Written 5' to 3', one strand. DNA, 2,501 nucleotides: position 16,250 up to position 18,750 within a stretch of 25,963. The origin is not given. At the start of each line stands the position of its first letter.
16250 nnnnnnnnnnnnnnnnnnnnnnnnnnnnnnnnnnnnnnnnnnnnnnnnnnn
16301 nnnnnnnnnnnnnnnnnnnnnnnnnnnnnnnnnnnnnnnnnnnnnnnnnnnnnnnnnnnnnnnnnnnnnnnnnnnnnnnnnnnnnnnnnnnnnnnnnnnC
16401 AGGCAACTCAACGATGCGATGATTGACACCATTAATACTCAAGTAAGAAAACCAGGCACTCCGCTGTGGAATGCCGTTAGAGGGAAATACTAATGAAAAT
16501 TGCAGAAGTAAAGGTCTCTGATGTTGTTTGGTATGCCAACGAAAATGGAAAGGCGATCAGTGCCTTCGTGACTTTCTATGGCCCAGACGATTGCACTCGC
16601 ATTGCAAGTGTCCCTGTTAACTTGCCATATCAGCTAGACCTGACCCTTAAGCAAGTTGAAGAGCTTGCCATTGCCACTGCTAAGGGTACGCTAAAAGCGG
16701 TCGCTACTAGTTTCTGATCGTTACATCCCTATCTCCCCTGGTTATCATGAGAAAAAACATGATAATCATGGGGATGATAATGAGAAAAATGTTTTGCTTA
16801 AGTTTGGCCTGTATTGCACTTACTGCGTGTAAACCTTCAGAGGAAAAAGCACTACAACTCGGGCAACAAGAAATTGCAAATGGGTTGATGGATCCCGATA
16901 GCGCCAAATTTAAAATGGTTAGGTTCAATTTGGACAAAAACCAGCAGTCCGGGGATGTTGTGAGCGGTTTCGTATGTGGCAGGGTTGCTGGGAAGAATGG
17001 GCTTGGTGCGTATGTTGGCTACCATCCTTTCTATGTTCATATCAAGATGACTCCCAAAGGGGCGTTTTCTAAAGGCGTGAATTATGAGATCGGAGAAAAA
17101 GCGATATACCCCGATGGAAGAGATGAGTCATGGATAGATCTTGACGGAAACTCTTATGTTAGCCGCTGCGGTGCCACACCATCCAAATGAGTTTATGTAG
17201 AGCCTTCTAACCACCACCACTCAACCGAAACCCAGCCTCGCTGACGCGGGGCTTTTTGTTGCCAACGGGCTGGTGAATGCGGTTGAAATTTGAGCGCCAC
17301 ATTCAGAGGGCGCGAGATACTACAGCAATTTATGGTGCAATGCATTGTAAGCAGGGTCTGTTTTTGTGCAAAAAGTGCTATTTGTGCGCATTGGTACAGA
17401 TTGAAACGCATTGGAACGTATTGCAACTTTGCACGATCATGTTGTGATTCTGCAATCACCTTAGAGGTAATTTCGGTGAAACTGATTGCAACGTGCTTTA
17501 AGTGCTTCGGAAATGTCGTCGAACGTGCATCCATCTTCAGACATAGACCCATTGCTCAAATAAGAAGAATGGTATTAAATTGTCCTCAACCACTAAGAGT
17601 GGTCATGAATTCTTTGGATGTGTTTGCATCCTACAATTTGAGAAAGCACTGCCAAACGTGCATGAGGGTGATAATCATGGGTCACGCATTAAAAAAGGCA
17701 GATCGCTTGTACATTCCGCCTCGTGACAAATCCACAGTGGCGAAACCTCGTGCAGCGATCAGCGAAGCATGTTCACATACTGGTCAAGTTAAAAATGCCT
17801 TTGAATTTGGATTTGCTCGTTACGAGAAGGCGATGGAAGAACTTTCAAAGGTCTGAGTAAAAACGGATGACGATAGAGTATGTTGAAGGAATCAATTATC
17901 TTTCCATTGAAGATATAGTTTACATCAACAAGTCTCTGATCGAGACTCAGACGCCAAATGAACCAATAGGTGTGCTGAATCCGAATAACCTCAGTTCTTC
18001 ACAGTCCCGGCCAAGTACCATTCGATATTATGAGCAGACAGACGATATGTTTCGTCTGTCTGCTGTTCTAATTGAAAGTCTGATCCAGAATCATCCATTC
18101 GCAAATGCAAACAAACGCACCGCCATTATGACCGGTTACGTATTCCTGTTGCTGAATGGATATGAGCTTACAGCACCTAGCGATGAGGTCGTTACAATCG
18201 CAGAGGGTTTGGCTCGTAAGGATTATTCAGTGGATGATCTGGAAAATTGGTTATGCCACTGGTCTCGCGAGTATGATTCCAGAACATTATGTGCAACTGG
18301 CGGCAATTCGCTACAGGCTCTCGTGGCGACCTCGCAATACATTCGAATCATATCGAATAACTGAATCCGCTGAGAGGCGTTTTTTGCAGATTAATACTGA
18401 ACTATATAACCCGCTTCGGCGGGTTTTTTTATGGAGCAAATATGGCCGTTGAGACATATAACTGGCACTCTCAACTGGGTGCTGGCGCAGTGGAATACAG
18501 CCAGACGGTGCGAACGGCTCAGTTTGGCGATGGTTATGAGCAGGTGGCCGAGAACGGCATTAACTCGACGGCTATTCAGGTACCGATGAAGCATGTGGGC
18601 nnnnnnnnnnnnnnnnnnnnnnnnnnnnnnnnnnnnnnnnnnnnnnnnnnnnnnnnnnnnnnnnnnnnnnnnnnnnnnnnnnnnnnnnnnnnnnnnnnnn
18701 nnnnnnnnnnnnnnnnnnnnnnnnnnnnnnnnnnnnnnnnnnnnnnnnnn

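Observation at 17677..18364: Doc-family toxin with a divergent active-site motif and a non-Phd-like upstream partner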

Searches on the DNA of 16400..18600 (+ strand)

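Call 8: search_dna_similar(query=window:16400-18500:+, collection=phages, mode=near, max_rows=25)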
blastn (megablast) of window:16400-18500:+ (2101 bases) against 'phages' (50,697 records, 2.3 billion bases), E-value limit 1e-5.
Records with a match: 1; places in all: 1; records where one place covers at least 80% of the query: 0.
Best place of each record, by identity: 90-95% 1.
By first word of the organism name: Salmonella 1.
By host as written in the record: Salmonella enterica subsp. enterica serovar Worthington ... 1.
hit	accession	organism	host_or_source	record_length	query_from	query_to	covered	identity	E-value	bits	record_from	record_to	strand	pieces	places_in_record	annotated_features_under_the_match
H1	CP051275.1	Salmonella phage SW-37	Salmonella enterica subsp. enterica ...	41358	1117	2030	44%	92.6%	0e+0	1315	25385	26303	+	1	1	record has no annotation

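Call 9: search_dna_similar(query=window:16400-18500:+, collection=ecoli_genomes, mode=near, max_rows=15)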
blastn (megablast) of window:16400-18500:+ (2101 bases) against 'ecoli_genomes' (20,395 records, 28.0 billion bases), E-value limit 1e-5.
Records with a match: 1; places in all: 1; records where one place covers at least 80% of the query: 0.
Genomes with a match: 1 of 5426; with a place that covers at least 80% of the query: 0. Places per genome that has any: lowest 1, median 1, highest 1. On chromosomes: 1 places; on plasmids: 0.
Best place of each record, by identity: 90-95% 1.
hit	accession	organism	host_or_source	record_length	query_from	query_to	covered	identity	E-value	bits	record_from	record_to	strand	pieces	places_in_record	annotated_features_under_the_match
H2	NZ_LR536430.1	Escherichia coli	-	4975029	1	387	18%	92.5%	2e-153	553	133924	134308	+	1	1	hypothetical protein | phage tail tape measure protein | zinc ribbon domain-containing protein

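Call 10: get_annotated_region(hit=H1, flank=5000)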
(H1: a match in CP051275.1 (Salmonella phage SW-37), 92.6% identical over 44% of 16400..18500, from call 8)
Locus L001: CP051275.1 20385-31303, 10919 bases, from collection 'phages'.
description: Salmonella phage SW-37, complete genome.
organism: Salmonella phage SW-37 (NCBI taxid 2725679)
taxonomy: Viruses; Duplodnaviria; Heunggongvirae; Uroviricota; Caudoviricetes
host: Salmonella enterica subsp. enterica serovar Worthington OLF-FSR1_WB_Partridge_SW-37; source: -; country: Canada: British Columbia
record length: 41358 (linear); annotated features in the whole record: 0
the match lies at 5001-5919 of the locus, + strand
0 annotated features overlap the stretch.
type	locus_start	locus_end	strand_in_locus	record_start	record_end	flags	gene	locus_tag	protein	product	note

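Call 65: search_dna_similar(query=window:17600-18430:+, collection=ecoli_genomes, mode=distant, max_rows=15, rows=spread)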
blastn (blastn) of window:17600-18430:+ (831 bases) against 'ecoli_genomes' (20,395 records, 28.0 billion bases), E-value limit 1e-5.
Records with a match: 125; places in all: 129; records where one place covers at least 80% of the query: 0.
Genomes with a match: 125 of 5426; with a place that covers at least 80% of the query: 0. Places per genome that has any: lowest 1, median 1, highest 3. On chromosomes: 129 places; on plasmids: 0.
Best place of each record, by identity: 60-80% 125.
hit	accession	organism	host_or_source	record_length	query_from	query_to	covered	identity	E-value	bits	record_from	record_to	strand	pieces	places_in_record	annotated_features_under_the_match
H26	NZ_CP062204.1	Escherichia coli strain C311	Cow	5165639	85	703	74%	68.9%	3e-63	252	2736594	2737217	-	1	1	type II toxin-antitoxin system death-on-curing family toxin | hypothetical protein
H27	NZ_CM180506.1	Escherichia coli strain E1739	Homo sapiens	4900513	114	703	71%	70.6%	2e-73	286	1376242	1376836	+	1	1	type II toxin-antitoxin system death-on-curing family toxin | hypothetical protein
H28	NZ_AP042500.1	Escherichia coli strain OkiPb01679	bovine feces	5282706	114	703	71%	69.8%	2e-66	263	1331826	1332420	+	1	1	type II toxin-antitoxin system death-on-curing family toxin | hypothetical protein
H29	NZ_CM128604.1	Escherichia coli strain E200139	Homo sapiens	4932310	114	677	68%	71.2%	4e-74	288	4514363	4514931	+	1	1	type II toxin-antitoxin system death-on-curing family toxin | hypothetical protein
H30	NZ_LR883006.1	Escherichia coli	-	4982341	114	677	68%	71.2%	4e-74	288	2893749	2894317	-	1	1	type II toxin-antitoxin system death-on-curing family toxin | hypothetical protein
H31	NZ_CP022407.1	Escherichia coli O121:H19 strain 16-9255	Flour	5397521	186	703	62%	71.2%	5e-67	264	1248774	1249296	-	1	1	type II toxin-antitoxin system death-on-curing family toxin | hypothetical protein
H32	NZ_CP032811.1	Escherichia coli strain ERL03-1416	water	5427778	186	703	62%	71.2%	5e-67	264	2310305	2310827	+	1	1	type II toxin-antitoxin system death-on-curing family toxin | hypothetical protein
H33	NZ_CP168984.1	Escherichia coli strain UTME-3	Veal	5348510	186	703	62%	71.2%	5e-67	264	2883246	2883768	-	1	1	type II toxin-antitoxin system death-on-curing family toxin | hypothetical protein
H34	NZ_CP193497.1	Escherichia coli strain EL361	swine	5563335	186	703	62%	71.2%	5e-67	264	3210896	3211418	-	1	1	type II toxin-antitoxin system death-on-curing family toxin | hypothetical protein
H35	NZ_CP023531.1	Escherichia coli strain FDAARGOS_401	Homo sapiens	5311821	186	703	62%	70.1%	7e-59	238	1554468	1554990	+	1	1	type II toxin-antitoxin system death-on-curing family toxin | hypothetical protein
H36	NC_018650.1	Escherichia coli O104:H4 str. 2009EL-2050 strain 2009EL-2050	Unknown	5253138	186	703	62%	70.1%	7e-59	238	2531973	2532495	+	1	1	type II toxin-antitoxin system death-on-curing family toxin | hypothetical protein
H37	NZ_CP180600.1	Escherichia coli strain PS2Canimalfeces12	Pig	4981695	186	703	62%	70.1%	7e-59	238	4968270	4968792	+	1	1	type II toxin-antitoxin system death-on-curing family toxin | hypothetical protein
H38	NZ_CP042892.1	Escherichia coli O10:H32 strain NMBU-W12E19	surface water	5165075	186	703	62%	69.7%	9e-58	234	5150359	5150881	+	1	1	type II toxin-antitoxin system death-on-curing family toxin | bacteriophage protein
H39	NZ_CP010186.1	Escherichia coli strain M6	mouse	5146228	186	677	59%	70.1%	1e-55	226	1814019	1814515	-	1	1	type II toxin-antitoxin system death-on-curing family toxin | hypothetical protein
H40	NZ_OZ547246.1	Escherichia coli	Homo sapiens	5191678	186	677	59%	70.1%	1e-55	226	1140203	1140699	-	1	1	type II toxin-antitoxin system death-on-curing family toxin | hypothetical protein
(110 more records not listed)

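Call 66: get_annotated_region(hit=H36, flank=6000)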
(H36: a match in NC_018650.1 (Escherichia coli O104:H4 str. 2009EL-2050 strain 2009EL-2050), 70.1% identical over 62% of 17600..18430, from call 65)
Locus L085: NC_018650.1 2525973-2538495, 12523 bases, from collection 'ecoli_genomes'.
description: Escherichia coli O104:H4 str. 2009EL-2050, complete sequence
organism: Escherichia coli O104:H4 str. 2009EL-2050 strain 2009EL-2050 (NCBI taxid 1134782)
replicon: chromosome; assembly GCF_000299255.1
host: -; source: Unknown; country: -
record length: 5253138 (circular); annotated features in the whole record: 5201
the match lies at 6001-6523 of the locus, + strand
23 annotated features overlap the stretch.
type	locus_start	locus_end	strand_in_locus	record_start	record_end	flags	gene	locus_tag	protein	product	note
CDS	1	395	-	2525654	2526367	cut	-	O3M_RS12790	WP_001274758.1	LexA family protein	-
CDS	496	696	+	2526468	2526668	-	-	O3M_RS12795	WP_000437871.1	Cro/CI family transcriptional regulator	-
CDS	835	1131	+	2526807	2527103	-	-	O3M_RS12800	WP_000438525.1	CII family transcriptional regulator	-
CDS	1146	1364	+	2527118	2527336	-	-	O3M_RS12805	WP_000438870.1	hypothetical protein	-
CDS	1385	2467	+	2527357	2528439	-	-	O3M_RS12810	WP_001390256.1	hypothetical protein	-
CDS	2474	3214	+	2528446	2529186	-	-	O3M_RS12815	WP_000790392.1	ATP-binding protein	-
CDS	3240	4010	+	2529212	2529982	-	-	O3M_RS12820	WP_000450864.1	DUF1627 domain-containing protein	-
CDS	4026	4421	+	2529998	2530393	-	-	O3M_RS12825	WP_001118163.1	DUF977 family protein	-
CDS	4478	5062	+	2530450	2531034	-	-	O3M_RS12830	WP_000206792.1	DUF551 domain-containing protein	-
CDS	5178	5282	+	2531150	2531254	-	-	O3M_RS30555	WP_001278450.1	hypothetical protein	-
CDS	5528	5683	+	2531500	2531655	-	hokD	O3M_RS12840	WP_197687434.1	type I toxin-antitoxin system toxin HokD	-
CDS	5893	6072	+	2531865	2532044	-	-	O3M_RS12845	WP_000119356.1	hypothetical protein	-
CDS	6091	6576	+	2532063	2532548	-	-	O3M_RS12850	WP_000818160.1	type II toxin-antitoxin system death-on-curing family toxin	-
CDS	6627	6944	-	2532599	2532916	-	-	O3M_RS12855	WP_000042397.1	helix-turn-helix domain-containing protein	-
CDS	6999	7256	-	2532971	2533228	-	-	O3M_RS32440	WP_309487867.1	type II toxin-antitoxin system RelE/ParE family toxin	-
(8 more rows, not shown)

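Call 67: get_annotated_region(hit=H27, flank=6000)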
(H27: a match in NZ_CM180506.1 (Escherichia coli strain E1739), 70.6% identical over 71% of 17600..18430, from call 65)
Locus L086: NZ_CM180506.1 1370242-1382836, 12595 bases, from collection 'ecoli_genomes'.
description: Escherichia coli strain E1739 chromosome, whole genome shotgun sequence
organism: Escherichia coli strain E1739 (NCBI taxid 562)
replicon: chromosome; assembly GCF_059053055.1
host: Homo sapiens; source: Diarrheal stool; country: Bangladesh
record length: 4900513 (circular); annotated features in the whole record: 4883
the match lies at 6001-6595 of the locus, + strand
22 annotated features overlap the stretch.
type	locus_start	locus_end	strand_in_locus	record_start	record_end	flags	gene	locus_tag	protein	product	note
CDS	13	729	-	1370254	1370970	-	-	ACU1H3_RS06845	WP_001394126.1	LexA family protein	-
CDS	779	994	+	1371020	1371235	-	-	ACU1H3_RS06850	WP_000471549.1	Cro/CI family transcriptional regulator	-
CDS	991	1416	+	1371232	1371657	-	-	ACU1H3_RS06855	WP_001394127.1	toxin YdaT family protein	-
CDS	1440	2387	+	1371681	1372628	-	-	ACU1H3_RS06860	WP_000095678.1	helix-turn-helix domain-containing protein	-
CDS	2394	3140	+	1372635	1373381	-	-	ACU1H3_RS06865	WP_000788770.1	ATP-binding protein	-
CDS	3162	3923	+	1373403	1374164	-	-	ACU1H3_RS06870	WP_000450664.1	DUF1627 domain-containing protein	-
CDS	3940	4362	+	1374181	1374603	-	-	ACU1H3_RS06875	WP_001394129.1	DUF977 family protein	-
CDS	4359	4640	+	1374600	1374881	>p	-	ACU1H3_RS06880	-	DUF4406 domain-containing protein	incomplete; partial in the middle of a contig; missing C-terminus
CDS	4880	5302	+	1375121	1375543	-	-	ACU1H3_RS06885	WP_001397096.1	hypothetical protein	-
CDS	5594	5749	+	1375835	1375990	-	hokD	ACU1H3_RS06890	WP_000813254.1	type I toxin-antitoxin system toxin HokD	-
CDS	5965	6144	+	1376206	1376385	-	-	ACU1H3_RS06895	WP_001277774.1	hypothetical protein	-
CDS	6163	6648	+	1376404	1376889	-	-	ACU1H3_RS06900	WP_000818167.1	type II toxin-antitoxin system death-on-curing family toxin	-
CDS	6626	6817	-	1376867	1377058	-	-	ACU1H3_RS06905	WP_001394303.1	hypothetical protein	-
CDS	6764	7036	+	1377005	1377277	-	-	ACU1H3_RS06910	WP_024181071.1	hypothetical protein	-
CDS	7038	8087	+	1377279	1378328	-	-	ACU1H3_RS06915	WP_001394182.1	DUF968 domain-containing protein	-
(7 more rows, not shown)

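Call 72: search_rna_families(source=window, start=16400, end=18600, threshold=evalue, max_evalue=1)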
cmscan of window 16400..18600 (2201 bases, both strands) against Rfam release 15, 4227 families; matches with E-value up to 1: 1.
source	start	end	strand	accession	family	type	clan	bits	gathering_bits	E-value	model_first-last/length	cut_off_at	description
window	17186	17257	-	RF01696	Chlorobi-1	Gene; sRNA;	-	17.6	50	0.14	1-67/67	no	Chlorobi-1 RNA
